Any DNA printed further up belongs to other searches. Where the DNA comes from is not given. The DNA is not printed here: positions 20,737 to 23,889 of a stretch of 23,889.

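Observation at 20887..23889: A stop-free ORF of at least 1001 codons, missing from the ORF track, encodes a giant secreted protein I cannot assign to a family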

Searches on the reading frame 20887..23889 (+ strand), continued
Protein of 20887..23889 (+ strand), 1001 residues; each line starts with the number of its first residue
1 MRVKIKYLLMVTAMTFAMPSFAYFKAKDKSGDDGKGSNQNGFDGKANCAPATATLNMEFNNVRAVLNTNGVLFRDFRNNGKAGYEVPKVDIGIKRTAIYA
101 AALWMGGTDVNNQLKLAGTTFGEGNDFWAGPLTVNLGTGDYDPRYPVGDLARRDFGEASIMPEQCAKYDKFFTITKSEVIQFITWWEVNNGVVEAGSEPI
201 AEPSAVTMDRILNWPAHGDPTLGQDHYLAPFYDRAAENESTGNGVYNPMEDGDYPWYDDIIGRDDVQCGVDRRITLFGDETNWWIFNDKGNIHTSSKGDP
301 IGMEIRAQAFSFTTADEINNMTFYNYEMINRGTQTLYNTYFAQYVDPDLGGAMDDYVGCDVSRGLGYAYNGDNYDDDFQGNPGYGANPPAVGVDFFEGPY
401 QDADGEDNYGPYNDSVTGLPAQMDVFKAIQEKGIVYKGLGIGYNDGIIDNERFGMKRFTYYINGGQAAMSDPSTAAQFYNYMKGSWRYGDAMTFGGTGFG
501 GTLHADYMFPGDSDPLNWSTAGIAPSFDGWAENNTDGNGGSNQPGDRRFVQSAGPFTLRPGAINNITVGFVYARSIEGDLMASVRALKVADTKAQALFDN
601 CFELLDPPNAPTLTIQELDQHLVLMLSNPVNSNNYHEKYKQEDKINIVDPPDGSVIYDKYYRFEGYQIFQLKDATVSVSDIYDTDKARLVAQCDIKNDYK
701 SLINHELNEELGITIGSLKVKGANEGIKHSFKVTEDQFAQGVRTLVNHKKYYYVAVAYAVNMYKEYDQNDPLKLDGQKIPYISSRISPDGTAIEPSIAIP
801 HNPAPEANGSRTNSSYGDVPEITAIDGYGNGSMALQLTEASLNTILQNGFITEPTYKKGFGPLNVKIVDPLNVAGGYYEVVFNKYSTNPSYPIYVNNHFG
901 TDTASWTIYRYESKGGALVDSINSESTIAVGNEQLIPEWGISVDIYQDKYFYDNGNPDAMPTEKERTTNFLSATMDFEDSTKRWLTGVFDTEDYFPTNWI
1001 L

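Call 67: find_encoding_contigs(protein=P0389, flank=7000, max_places=1)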
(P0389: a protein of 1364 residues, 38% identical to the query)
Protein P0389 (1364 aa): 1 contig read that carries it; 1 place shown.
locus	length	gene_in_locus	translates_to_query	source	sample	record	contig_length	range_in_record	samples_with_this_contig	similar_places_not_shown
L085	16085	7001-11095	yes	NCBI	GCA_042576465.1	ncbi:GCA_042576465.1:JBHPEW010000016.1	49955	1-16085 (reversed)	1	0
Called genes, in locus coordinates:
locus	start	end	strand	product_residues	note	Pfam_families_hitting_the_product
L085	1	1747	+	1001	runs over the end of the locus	-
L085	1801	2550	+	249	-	PF00072:Response_reg, PF04397:LytTR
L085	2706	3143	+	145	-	-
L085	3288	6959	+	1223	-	PF13620:CarboxypepD_reg, PF13715:CarbopepD_reg_2, PF07715:Plug, PF00593:TonB_dep_Rec_b-barrel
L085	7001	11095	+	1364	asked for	-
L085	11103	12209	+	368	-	-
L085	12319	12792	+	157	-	PF03449:GreA_GreB_N, PF01272:GreA_GreB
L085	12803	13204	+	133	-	PF11969:DcpS_C, PF01230:HIT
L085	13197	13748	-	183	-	PF02075:RuvC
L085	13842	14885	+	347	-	PF03706:LPG_synthase_TM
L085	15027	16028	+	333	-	PF00535:Glycos_transf_2, PF10111:Glyco_tranf_2_2 (weak), PF13506:Glyco_transf_21, PF13641:Glyco_tranf_2_3, PF13632:Glyco_trans_2_3 (weak)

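Call 68: find_encoding_contigs(protein=P0404, flank=7000, max_places=1)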
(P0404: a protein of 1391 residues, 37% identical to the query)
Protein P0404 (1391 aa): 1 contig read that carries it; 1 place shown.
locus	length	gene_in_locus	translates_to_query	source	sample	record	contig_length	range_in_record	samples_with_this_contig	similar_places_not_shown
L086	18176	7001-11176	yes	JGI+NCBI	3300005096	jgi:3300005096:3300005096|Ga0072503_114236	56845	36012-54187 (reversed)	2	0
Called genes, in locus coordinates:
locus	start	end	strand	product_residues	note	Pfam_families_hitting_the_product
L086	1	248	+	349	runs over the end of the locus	PF02547:Queuosine_synth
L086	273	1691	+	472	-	PF05221:AdoHcyase, PF00670:AdoHcyase_NAD, PF02826:2-Hacid_dh_C, PF07991:KARI_N (weak)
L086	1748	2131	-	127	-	-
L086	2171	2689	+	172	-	-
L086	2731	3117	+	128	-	-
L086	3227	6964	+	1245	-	PF13620:CarboxypepD_reg, PF13715:CarbopepD_reg_2, PF07715:Plug (weak), PF00593:TonB_dep_Rec_b-barrel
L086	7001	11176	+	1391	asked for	-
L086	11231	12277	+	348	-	-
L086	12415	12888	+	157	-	PF03449:GreA_GreB_N, PF01272:GreA_GreB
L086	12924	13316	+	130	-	PF11969:DcpS_C, PF01230:HIT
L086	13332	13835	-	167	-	PF02075:RuvC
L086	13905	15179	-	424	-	PF02403:Seryl_tRNA_N, PF00587:tRNA-synt_2b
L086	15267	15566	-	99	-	PF01016:Ribosomal_L27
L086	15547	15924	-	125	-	PF00829:Ribosomal_L21p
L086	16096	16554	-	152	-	-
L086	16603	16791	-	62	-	-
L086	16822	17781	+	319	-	PF00478:IMPDH (faint), PF03060:NMO, PF00977:His_biosynth, PF03060:NMO, PF05690:ThiG (weak)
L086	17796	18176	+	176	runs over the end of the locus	PF14539:DUF4442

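Call 69: find_encoding_contigs(protein=P0312, flank=7000, max_places=1)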
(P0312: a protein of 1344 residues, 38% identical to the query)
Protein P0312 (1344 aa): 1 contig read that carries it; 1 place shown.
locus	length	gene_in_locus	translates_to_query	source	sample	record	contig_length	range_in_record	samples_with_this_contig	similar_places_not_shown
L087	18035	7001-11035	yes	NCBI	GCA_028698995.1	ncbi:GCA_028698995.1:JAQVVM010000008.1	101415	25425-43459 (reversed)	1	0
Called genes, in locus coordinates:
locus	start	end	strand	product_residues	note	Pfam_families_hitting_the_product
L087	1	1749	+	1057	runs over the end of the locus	PF23748:Beta-prop_LRRK2 (faint), PF07494:Reg_prop (weak), PF07495:Y_Y_Y, PF06580:His_kinase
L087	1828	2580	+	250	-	PF00072:Response_reg, PF04397:LytTR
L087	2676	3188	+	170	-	-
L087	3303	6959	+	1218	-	PF13620:CarboxypepD_reg, PF13715:CarbopepD_reg_2, PF07715:Plug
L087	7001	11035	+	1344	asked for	-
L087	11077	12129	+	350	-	-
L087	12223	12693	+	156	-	PF03449:GreA_GreB_N, PF01272:GreA_GreB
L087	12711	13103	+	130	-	PF11969:DcpS_C, PF01230:HIT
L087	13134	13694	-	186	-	PF02075:RuvC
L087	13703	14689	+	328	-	PF03706:LPG_synthase_TM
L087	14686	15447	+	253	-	PF13506:Glyco_transf_21, PF00535:Glycos_transf_2, PF13641:Glyco_tranf_2_3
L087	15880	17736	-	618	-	PF13181:TPR_8 (faint), PF13431:TPR_17 (faint), PF13424:TPR_12 (faint), PF07719:TPR_2 (faint), PF12569:NatA_aux_su (faint), PF13371:TPR_9 (faint), PF13414:TPR_11 (faint), PF00515:TPR_1 (weak), +1 more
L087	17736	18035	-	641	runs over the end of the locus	PF13414:TPR_11 (faint), PF13431:TPR_17 (faint), PF13432:TPR_16 (faint), PF13181:TPR_8 (faint), PF13371:TPR_9 (faint), PF13424:TPR_12 (faint), PF00515:TPR_1, PF07719:TPR_2 (weak), +1 more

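Call 70: search_protein_families(library=ncbifam, proteins=[L085:11103-12209:+, L086:11231-12277:+, L087:11077-12129:+, L085:2706-3143:+, L087:2676-3188:+, P0389, P0404], max_evalue=0.01)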
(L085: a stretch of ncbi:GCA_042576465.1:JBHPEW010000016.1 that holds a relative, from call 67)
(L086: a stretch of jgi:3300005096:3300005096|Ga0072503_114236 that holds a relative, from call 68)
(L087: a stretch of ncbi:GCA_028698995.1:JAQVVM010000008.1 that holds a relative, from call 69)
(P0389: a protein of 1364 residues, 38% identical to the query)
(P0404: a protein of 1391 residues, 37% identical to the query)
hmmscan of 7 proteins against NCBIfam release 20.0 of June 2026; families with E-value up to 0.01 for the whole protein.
L085:11103-12209:+ (368 aa): 4 families
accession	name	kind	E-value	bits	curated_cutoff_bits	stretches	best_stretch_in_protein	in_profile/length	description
NF033709.1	PorV_fam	subfamily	4.3e-48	164.6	90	1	50-367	3-325/326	PorV/PorQ family protein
NF033711.1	T9SS_PorQ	equivalog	9.6e-22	77.5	220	1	55-221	30-192/335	type IX secretion system protein PorQ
NF033710.1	T9SS_OM_PorV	equivalog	2.5e-21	76.3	250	1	31-226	6-214/367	type IX secretion system outer membrane channel protein PorV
TIGR03519.1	T9SS_PorP_fam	subfamily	0.0013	18.3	90.55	1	147-352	93-275/292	PorP/SprF family type IX secretion system membrane protein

L086:11231-12277:+ (348 aa): 5 families
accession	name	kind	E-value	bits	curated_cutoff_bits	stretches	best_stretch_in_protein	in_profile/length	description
NF033709.1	PorV_fam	subfamily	6.1e-39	134.5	90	1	34-334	3-310/326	PorV/PorQ family protein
NF033711.1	T9SS_PorQ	equivalog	1.1e-16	60.8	220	1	23-331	15-318/335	type IX secretion system protein PorQ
NF033710.1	T9SS_OM_PorV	equivalog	1.8e-14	53.7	250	1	17-211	8-215/367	type IX secretion system outer membrane channel protein PorV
NF052325.1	PorVQ2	equivalog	1.6e-11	43.7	325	1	43-314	35-323/354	putative type IX sorting system protein PorV2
TIGR03519.1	T9SS_PorP_fam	subfamily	5.9e-06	25.9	90.55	1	229-332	186-271/292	PorP/SprF family type IX secretion system membrane protein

L087:11077-12129:+ (350 aa): 5 families
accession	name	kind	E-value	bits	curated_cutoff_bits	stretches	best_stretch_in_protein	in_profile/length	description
NF033709.1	PorV_fam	subfamily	6.6e-43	147.5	90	1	31-349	3-325/326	PorV/PorQ family protein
NF033711.1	T9SS_PorQ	equivalog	2.8e-19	69.4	220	1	35-203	29-191/335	type IX secretion system protein PorQ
NF033710.1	T9SS_OM_PorV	equivalog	8.9e-17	61.3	250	1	27-217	21-220/367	type IX secretion system outer membrane channel protein PorV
NF052325.1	PorVQ2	equivalog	4.7e-16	58.6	325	1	41-332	36-332/354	putative type IX sorting system protein PorV2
NF053685.1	BamG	equivalog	0.0012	18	250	0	161-333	175-367/397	BamG family beta-barrel-assembly machinery protein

L085:2706-3143:+ (145 aa): 0 families

L087:2676-3188:+ (170 aa): 0 families

P0389 (1364 aa): 2 families
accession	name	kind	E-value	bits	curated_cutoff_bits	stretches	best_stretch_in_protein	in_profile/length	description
NF052228.1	T9SS_PorZ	equivalog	4.7e-08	31.9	260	1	1250-1341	660-741/757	type IX secretion system anionic LPS delivery protein PorZ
TIGR04183.1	Por_Secre_tail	domain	0.00032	20.6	23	1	1267-1343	3-61/72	T9SS type A sorting domain-containing protein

P0404 (1391 aa): 3 families
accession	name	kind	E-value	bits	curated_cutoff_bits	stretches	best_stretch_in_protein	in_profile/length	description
NF052228.1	T9SS_PorZ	equivalog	4.2e-10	38.7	260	1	1281-1367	663-740/757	type IX secretion system anionic LPS delivery protein PorZ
TIGR04183.1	Por_Secre_tail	domain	0.00021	21.2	23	1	1311-1371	10-62/72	T9SS type A sorting domain-containing protein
NF033707.1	T9SS_sortase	equivalog_domain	0.002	15.8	420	1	1284-1367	992-1075/1095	type IX secretion system sortase PorU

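Call 73: search_protein_families(library=pfam, proteins=[P0176, P0162, P0147, P0141, P0151, P0172], max_evalue=0.001)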
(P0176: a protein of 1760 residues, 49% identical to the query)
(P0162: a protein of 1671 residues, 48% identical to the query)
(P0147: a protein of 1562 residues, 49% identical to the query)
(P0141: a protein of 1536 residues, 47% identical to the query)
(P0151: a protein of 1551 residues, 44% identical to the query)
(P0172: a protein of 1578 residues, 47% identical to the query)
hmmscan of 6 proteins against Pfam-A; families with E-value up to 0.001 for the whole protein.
P0176 (1760 aa): 0 families

P0162 (1671 aa): 0 families

P0147 (1562 aa): 0 families

P0141 (1536 aa): 1 family
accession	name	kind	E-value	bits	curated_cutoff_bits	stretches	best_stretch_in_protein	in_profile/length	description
PF13860.13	FlgD_ig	-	0.00068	20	27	0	1465-1514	23-75/79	FlgD Ig-like domain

P0151 (1551 aa): 0 families

P0172 (1578 aa): 0 families

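Call 82: fold_search(model_id=the predicted structure, library=viral)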
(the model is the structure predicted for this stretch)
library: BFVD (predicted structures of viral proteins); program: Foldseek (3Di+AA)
matches with E <= 10: 282; with E <= 0.001: 2
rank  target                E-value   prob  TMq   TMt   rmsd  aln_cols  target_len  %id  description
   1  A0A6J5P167            2.1e-07  1.00  0.12  0.09  20.9       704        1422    9  Fibronectin type III [uncultured Caudovirales phage]
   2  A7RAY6                3.2e-04  0.66  0.14  0.13  27.8      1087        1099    7  (no name in the UniProt tables at hand)
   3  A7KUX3                2.2e-03  0.21  0.08  0.14  25.6       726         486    9  (no name in the UniProt tables at hand)
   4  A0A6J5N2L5            2.6e-03  0.30  0.08  0.14  33.3       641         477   11  Fibronectin type III [uncultured Caudovirales phage]
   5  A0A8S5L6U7            2.9e-03  0.10  0.08  0.10  27.9       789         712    8  Fibronectin type-III domain-containing protein [Siphoviridae sp. ct45W1]
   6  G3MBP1                4.2e-03  0.51  0.08  0.23  21.4       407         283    9  Gp175 [Bacillus phage G]
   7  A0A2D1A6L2            8.5e-03  0.25  0.08  0.06  31.2       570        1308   10  Minor tail protein [Rhodococcus phage Trina]
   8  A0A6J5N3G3            1.1e-02  0.75  0.09  0.10  22.5       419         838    8  Tip attachment protein J [uncultured Caudovirales phage]
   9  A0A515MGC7            2.0e-02  0.25  0.07  0.05  24.8       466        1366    8  (no name in the UniProt tables at hand)
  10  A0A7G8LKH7            2.2e-02  0.41  0.08  0.22  16.2       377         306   10  Minor tail protein [Gordonia phage Love]
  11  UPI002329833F         2.6e-02  0.13  0.10  0.10  36.2       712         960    8  (no name look-up for this kind of identifier)
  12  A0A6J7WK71            2.9e-02  0.18  0.09  0.08  27.4       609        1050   11  Uncharacterized protein [uncultured Caudovirales phage]
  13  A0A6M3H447            2.9e-02  0.12  0.07  0.05  23.3       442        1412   10  (no name in the UniProt tables at hand)
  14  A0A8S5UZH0            3.4e-02  0.23  0.08  0.13  22.1       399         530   10  Uncharacterized protein [Siphoviridae sp. ctJT77]
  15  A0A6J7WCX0            5.8e-02  0.12  0.07  0.08  21.8       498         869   10  Uncharacterized protein [uncultured Caudovirales phage]
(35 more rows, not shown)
